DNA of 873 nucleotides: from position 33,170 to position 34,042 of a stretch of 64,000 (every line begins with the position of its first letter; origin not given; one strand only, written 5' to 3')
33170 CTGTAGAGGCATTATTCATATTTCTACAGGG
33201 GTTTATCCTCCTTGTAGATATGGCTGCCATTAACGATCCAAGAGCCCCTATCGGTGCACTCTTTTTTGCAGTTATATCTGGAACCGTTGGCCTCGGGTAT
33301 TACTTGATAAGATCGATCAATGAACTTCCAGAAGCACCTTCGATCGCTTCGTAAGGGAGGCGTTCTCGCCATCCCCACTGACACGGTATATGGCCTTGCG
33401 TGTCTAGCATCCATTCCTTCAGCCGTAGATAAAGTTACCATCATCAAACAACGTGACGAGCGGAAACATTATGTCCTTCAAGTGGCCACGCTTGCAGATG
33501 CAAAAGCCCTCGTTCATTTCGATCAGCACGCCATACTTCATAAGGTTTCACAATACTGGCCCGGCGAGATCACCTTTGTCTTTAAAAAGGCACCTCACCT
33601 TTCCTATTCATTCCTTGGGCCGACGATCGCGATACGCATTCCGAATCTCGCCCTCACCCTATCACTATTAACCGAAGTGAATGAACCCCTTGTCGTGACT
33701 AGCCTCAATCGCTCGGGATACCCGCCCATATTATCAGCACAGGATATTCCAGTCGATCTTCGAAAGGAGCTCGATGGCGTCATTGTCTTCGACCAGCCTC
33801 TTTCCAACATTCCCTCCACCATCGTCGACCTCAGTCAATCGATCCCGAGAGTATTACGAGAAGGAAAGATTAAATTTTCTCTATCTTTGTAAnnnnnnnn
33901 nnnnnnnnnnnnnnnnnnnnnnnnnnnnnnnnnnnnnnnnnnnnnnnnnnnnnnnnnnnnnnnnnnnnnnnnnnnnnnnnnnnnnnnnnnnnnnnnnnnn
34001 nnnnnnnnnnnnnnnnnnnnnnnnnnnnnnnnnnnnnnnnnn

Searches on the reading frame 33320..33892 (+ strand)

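Call 49: search_protein_families(library=pfam, proteins=[window:33320-33892:+], max_evalue=0.001)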
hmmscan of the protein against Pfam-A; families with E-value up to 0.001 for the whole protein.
window:33320-33892:+ (190 aa): 1 family
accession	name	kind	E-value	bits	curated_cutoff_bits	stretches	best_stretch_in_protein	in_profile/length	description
PF01300.24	Sua5_yciO_yrdC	-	2.2e-43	148.2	25.1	1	10-182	3-178/178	Telomere recombination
